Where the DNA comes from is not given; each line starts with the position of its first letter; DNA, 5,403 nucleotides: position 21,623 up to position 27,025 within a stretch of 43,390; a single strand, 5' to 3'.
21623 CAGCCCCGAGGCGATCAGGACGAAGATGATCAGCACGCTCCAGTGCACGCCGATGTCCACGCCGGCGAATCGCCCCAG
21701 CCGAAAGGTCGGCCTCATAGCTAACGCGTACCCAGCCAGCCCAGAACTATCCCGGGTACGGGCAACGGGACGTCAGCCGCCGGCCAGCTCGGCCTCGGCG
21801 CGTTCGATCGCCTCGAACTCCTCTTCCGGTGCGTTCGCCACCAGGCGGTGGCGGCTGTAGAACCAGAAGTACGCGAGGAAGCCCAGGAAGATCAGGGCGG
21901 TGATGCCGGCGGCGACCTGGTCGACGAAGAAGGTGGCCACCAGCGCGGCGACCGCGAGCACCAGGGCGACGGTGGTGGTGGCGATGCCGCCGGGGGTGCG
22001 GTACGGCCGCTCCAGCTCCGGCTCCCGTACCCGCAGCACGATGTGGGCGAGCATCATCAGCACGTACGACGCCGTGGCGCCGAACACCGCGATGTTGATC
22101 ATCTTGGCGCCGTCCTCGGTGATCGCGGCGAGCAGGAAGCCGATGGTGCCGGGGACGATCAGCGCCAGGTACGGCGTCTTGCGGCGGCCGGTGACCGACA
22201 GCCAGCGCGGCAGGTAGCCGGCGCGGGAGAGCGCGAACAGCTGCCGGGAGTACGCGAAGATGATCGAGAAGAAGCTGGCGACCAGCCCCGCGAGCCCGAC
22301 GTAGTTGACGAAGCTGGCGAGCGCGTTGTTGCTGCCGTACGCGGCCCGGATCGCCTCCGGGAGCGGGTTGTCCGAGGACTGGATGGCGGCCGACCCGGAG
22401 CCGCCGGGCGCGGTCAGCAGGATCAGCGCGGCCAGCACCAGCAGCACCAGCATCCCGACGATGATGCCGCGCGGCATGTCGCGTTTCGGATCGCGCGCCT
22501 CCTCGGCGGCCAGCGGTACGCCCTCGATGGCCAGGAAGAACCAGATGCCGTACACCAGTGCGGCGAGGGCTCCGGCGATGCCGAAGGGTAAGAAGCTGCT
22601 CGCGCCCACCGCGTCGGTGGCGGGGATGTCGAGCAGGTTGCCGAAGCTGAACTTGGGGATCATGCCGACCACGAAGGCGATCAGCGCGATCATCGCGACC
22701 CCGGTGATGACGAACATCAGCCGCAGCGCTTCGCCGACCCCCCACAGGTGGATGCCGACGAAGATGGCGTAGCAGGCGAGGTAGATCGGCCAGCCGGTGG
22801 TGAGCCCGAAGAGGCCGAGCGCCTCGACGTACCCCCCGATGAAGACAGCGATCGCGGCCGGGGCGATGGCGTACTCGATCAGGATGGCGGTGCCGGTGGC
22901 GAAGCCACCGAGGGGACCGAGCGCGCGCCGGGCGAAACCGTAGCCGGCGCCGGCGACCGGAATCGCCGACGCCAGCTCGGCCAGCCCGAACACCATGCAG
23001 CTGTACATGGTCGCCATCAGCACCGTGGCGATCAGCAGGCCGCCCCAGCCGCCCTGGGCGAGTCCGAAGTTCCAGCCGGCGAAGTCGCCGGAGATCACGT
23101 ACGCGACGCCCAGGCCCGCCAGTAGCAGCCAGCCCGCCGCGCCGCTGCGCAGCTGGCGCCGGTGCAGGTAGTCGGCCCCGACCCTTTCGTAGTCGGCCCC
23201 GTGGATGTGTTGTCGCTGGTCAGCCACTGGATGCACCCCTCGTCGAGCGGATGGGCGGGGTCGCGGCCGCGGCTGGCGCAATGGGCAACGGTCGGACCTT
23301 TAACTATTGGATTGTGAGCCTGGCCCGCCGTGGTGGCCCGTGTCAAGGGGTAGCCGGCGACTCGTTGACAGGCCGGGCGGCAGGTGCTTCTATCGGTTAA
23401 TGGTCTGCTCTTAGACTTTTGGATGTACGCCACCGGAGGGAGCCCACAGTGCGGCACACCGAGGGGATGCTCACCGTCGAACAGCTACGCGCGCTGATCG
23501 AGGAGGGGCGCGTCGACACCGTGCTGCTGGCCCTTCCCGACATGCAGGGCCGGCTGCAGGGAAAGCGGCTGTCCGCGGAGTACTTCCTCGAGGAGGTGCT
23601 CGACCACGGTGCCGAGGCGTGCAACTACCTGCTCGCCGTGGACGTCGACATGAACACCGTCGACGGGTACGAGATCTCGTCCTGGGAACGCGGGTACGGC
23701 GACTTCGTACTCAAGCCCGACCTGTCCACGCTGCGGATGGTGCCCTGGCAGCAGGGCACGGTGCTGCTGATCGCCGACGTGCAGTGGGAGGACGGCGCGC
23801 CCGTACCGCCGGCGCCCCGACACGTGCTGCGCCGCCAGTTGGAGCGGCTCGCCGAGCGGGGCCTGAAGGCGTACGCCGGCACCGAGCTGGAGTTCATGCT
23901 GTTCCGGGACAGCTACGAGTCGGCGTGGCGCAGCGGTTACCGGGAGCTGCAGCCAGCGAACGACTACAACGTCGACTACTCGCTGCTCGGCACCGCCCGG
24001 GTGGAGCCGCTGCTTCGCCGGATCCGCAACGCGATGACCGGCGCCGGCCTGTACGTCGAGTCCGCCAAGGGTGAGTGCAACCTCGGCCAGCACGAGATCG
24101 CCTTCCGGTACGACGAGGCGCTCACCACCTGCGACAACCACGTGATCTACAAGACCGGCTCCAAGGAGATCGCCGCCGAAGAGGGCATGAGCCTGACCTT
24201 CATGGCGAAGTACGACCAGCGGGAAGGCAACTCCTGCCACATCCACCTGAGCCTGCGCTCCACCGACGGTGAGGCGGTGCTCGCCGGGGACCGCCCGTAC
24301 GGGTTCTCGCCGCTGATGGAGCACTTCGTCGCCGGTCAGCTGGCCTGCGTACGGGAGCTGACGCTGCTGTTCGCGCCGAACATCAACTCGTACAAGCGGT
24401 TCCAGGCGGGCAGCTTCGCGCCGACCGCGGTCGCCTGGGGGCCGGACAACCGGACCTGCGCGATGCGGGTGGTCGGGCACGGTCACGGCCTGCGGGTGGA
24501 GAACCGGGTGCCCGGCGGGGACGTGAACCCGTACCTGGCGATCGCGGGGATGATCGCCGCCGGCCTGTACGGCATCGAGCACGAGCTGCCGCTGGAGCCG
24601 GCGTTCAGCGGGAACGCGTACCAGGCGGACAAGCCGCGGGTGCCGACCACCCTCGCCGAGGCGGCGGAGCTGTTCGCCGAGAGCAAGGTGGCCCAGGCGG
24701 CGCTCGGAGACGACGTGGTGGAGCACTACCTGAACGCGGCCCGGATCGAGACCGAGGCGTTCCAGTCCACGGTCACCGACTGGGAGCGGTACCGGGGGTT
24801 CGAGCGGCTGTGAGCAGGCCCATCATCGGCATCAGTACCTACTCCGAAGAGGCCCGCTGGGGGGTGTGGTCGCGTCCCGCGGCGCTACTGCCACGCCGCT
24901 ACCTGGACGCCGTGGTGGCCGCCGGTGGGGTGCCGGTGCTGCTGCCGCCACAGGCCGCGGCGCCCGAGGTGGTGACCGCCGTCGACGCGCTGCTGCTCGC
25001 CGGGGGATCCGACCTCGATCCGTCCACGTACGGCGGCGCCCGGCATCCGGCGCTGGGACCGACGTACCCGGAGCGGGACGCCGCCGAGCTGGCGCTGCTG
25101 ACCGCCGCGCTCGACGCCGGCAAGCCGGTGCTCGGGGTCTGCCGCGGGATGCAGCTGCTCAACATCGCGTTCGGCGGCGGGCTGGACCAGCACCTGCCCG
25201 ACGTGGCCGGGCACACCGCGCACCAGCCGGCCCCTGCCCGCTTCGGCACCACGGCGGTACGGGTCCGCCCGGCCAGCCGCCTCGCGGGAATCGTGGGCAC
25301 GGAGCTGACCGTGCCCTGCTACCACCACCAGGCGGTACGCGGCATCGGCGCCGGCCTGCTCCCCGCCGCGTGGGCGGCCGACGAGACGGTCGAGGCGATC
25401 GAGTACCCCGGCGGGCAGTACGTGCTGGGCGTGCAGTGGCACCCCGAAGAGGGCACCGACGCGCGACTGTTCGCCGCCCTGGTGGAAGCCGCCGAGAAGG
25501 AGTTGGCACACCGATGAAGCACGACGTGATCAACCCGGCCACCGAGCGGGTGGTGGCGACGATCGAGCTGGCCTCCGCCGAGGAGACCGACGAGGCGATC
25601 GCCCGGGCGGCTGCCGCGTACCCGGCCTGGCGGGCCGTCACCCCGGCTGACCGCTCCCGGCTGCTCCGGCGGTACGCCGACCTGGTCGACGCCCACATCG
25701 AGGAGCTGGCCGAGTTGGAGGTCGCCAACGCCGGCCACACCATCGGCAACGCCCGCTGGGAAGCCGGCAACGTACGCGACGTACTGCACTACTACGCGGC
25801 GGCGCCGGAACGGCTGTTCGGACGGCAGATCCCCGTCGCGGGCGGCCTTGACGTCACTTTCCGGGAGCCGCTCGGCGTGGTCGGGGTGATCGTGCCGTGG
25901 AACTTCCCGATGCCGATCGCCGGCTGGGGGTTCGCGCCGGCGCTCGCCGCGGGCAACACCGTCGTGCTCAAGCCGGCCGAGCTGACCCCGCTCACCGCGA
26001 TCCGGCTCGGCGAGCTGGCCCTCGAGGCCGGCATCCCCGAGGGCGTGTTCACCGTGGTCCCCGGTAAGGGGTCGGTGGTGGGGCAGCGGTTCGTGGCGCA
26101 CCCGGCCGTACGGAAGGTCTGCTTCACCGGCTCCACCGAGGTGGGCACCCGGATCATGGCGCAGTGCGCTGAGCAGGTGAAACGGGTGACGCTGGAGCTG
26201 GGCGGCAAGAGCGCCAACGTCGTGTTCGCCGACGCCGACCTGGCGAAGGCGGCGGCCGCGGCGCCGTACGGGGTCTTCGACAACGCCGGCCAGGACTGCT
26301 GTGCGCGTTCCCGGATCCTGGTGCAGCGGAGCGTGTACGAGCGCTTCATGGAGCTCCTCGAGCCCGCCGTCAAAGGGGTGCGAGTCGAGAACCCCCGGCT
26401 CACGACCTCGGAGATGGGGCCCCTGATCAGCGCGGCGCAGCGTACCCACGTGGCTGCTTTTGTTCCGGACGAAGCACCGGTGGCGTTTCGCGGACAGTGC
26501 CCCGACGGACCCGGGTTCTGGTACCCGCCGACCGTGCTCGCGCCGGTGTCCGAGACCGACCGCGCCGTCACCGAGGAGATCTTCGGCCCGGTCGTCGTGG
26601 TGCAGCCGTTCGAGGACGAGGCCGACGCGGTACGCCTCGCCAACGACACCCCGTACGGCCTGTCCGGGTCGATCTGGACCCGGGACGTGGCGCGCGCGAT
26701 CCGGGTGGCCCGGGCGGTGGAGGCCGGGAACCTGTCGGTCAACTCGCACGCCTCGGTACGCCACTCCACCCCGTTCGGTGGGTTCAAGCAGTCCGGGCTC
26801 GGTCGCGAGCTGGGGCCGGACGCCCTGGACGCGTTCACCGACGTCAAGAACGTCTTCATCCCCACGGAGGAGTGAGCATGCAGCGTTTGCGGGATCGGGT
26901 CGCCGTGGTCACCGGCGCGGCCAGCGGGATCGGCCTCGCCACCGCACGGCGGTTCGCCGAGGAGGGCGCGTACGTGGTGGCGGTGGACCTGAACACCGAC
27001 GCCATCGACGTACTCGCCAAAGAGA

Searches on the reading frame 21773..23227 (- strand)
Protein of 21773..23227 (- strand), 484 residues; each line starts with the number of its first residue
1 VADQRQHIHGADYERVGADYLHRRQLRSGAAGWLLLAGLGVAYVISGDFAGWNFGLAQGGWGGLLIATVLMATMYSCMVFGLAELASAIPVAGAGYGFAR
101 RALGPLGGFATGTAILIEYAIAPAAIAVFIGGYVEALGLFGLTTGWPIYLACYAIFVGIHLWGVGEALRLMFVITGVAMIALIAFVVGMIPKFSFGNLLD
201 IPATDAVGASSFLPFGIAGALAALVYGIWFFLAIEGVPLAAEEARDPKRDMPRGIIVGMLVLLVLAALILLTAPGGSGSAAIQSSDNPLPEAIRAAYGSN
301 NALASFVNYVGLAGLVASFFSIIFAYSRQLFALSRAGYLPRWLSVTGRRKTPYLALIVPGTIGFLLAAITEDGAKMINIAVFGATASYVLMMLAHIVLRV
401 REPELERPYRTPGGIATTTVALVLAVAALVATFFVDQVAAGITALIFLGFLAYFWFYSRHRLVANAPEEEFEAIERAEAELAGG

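Call 9: search_protein_families(library=pfam, proteins=[window:21773-23227:-], max_evalue=0.001)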
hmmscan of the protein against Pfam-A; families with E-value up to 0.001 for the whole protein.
window:21773-23227:- (484 aa): 2 families
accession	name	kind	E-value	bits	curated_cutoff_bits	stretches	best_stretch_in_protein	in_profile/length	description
PF00324.27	AA_permease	-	1e-34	120.5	24.6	1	47-460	14-463/470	Amino acid permease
PF13520.12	AA_permease_2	-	1.4e-34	120.2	27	1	62-446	29-418/427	Amino acid permease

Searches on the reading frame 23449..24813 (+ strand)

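Call 10: search_protein_families(library=pfam, proteins=[window:23449-24813:+], max_evalue=0.001)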
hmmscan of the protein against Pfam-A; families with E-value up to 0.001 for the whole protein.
window:23449-24813:+ (454 aa): 2 families
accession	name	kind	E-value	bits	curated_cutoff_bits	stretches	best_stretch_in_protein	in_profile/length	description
PF00120.29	Gln-synt_C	-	2.6e-100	336.3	24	1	122-448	3-342/344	Glutamine synthetase, catalytic domain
PF03951.24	Gln-synt_N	-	6.3e-05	23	33.4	1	24-112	4-80/82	Glutamine synthetase, beta-Grasp domain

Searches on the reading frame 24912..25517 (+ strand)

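Call 10: search_protein_families(library=pfam, proteins=[window:24912-25517:+], max_evalue=0.001)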
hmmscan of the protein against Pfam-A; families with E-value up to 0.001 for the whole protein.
window:24912-25517:+ (201 aa): 2 families
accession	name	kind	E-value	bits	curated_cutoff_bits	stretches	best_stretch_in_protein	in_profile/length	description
PF07722.19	Peptidase_C26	-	2.5e-55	188.1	20.5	1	3-179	35-219/219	Peptidase C26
PF00117.34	GATase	-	6.6e-16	59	22.8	1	49-180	51-173/190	Glutamine amidotransferase class-I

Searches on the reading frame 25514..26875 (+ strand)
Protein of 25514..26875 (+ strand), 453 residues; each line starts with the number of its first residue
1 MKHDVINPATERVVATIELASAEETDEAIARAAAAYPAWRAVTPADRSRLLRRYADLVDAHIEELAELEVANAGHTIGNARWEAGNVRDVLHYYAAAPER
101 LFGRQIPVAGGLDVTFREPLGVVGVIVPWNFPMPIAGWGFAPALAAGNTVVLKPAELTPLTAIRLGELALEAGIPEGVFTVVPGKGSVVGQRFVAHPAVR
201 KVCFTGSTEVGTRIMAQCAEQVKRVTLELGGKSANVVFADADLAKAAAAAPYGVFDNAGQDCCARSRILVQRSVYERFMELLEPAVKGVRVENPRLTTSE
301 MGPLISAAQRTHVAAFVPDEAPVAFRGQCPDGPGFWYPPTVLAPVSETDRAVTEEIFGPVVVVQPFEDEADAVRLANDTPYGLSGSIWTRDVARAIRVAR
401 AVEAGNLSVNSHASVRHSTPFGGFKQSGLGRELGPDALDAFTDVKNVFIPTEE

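Call 10: search_protein_families(library=pfam, proteins=[window:25514-26875:+], max_evalue=0.001)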
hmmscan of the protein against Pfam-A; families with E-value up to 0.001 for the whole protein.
window:25514-26875:+ (453 aa): 1 family
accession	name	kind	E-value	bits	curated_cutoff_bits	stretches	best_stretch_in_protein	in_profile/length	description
PF00171.27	Aldedh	-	5.1e-162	540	23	1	3-447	9-461/461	Aldehyde dehydrogenase family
